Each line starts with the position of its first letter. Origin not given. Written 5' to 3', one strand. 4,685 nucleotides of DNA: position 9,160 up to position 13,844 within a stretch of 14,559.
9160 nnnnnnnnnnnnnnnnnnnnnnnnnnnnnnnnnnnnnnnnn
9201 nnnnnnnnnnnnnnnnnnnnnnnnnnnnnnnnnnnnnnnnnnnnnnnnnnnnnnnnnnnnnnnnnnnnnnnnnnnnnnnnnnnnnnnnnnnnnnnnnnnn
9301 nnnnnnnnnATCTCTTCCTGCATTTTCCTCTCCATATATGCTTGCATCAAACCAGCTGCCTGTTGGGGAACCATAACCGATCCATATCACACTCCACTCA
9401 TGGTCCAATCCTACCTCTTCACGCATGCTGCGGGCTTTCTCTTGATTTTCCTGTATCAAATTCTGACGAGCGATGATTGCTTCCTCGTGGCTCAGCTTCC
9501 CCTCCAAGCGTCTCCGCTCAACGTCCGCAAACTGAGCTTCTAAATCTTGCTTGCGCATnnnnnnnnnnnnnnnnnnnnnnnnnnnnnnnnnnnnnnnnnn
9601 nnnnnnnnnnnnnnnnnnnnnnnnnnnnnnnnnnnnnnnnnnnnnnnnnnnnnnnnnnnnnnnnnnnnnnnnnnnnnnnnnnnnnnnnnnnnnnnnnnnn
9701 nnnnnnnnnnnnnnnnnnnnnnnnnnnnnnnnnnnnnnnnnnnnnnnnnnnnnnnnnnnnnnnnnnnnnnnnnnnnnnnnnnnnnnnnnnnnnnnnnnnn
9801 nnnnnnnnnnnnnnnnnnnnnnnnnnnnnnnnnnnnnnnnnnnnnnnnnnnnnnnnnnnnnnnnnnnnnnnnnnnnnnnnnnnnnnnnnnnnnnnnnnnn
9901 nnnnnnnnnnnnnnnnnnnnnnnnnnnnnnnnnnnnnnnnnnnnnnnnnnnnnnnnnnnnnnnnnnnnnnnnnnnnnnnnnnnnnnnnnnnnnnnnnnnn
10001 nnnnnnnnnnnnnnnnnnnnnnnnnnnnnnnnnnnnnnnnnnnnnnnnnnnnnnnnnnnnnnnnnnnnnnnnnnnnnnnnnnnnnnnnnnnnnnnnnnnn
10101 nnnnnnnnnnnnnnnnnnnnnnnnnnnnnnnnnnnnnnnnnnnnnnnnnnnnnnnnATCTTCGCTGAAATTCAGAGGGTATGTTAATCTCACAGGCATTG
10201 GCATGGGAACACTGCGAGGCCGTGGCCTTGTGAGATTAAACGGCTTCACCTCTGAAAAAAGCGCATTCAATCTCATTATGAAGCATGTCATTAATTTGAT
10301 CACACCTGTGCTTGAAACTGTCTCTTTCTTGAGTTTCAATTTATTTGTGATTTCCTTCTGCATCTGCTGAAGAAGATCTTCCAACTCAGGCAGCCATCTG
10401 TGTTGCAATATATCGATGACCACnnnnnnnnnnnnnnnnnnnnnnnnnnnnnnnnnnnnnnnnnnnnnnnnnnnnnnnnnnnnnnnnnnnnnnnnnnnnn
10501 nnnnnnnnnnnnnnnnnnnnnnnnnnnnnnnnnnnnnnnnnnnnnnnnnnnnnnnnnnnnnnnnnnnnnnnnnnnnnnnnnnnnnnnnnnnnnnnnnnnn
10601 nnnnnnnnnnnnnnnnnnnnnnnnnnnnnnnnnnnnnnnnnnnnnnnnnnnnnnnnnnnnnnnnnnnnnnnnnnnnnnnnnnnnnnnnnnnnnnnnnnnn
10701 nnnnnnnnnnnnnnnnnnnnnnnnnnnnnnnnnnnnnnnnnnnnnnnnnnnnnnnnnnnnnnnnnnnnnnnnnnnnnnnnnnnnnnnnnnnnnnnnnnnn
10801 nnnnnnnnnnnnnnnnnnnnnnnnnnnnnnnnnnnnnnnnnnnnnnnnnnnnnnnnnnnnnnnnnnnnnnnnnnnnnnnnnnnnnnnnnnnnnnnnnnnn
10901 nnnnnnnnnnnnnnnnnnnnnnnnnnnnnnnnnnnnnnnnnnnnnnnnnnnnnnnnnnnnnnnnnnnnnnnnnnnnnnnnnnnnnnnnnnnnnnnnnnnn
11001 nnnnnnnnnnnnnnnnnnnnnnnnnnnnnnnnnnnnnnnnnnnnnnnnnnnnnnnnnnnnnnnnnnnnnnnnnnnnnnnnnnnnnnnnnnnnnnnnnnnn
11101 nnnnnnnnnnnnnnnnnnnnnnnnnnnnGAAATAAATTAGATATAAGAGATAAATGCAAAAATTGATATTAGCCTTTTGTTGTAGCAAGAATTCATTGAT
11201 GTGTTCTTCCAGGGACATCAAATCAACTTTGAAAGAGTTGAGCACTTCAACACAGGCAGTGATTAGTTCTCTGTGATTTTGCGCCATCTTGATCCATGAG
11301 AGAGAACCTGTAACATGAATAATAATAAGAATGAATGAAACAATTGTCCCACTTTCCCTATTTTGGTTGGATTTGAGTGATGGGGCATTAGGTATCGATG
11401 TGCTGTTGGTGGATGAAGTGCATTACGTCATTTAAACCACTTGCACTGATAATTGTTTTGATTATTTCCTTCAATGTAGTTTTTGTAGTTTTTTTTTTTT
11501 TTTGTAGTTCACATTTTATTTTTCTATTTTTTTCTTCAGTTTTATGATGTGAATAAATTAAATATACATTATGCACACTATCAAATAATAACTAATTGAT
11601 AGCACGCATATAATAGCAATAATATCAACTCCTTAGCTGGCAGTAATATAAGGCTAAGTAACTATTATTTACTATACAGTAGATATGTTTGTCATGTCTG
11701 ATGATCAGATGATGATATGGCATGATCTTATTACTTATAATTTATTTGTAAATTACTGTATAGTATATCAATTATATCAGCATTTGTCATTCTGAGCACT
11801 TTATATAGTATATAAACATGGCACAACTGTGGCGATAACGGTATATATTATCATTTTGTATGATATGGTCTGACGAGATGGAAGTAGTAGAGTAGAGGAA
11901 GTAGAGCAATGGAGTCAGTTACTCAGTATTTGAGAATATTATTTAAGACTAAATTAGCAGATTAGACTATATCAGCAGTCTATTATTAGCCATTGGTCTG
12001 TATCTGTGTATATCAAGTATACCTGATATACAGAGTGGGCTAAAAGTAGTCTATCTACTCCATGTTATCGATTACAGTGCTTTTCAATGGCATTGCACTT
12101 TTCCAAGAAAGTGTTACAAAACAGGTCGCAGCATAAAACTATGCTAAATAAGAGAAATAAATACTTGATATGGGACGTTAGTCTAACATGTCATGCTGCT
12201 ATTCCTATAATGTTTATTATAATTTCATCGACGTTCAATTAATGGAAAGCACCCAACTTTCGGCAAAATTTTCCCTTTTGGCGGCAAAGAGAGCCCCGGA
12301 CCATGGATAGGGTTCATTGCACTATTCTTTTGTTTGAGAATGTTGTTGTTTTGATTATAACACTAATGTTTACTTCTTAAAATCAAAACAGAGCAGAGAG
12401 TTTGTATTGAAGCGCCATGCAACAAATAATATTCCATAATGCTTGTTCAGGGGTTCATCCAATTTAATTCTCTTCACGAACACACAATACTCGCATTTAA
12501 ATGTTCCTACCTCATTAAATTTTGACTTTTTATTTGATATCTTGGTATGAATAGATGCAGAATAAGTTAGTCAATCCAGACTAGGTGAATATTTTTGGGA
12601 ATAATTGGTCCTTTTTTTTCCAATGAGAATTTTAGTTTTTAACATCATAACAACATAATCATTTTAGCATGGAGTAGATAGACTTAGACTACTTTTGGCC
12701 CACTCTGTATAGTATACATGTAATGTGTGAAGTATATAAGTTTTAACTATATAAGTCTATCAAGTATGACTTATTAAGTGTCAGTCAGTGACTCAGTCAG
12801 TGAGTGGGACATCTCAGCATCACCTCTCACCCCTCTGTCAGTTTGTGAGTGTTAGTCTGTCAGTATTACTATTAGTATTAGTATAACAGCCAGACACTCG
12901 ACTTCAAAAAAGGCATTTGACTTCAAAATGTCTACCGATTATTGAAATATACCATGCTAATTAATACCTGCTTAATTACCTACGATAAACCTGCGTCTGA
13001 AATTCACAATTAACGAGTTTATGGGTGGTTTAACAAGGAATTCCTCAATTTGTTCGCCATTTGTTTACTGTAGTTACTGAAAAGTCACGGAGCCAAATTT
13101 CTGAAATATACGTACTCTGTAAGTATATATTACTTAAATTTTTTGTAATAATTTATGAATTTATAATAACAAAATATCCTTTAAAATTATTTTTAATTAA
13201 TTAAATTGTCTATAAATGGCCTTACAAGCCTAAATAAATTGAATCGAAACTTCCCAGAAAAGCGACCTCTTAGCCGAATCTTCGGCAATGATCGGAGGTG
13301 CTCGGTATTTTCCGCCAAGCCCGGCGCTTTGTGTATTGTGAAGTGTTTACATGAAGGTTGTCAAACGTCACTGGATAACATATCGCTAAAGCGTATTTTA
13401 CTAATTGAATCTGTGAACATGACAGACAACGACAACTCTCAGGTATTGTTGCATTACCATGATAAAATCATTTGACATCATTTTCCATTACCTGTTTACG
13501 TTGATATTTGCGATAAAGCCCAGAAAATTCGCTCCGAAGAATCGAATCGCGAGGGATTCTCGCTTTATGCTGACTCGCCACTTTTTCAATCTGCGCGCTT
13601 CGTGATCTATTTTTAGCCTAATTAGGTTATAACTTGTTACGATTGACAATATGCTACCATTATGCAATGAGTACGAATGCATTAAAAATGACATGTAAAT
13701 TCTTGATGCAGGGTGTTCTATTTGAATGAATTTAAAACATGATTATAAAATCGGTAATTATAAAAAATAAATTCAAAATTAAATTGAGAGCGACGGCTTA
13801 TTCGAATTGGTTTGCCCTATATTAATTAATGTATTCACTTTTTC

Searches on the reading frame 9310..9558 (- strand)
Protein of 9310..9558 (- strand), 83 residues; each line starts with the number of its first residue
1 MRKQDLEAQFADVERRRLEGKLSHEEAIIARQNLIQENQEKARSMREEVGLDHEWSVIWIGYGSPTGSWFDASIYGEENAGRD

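Call 17: search_protein_families(library=pfam, proteins=[window:9310-9558:-], max_evalue=1)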
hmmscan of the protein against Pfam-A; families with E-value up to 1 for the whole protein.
seq(83 aa): 1 family
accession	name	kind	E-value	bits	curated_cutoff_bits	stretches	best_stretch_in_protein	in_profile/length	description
PF06785.16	UPF0242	-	0.45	11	33.5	1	2-48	119-165/194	Uncharacterised protein family (UPF0242) N-terminus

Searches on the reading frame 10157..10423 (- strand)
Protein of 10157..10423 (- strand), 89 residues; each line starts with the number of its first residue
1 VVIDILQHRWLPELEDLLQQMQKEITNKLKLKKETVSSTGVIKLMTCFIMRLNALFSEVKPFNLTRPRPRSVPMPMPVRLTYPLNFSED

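Call 17: search_protein_families(library=pfam, proteins=[window:10157-10423:-], max_evalue=1)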
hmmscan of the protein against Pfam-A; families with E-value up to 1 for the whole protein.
seq(89 aa): 1 family
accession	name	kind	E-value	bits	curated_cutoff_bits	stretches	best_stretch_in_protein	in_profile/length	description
PF21149.3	FAS_pseudo-KR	-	0.073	13.8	27.4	1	8-48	2-40/98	Fatty acid synthase, pseudo-KR domain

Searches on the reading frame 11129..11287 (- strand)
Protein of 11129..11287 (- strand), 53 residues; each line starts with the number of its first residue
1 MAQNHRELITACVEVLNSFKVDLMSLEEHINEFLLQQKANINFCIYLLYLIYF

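Call 17: search_protein_families(library=pfam, proteins=[window:11129-11287:-], max_evalue=1)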
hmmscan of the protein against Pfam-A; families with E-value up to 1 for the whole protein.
seq(53 aa): 1 family
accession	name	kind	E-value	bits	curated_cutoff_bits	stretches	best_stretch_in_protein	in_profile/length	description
PF19675.4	ORC3_ins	-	0.024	15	28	1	7-37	116-147/232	Origin recognition complex subunit 3 insertion domain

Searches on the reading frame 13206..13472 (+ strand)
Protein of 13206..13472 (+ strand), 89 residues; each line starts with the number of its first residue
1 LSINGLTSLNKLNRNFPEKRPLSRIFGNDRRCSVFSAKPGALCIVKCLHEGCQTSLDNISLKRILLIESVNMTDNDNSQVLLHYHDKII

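Call 47: search_protein_families(library=pfam, proteins=[window:13206-13472:+], max_evalue=0.1)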
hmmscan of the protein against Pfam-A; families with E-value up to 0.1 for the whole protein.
seq(89 aa): 1 family
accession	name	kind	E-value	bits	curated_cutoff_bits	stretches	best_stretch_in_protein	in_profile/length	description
PF15051.11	FAM198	-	0.087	12.1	25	1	29-66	184-220/321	FAM198 protein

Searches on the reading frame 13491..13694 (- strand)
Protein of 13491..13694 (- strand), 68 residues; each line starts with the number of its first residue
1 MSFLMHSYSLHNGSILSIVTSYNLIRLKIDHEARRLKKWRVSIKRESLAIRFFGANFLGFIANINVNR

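Call 47: search_protein_families(library=pfam, proteins=[window:13491-13694:-], max_evalue=0.1)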
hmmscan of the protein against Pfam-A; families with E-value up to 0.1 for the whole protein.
seq(68 aa): 1 family
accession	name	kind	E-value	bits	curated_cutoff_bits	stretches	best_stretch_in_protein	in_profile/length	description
PF04152.19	Mre11_DNA_bind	-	0.066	13.8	25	1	23-65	76-108/178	Mre11 DNA-binding presumed domain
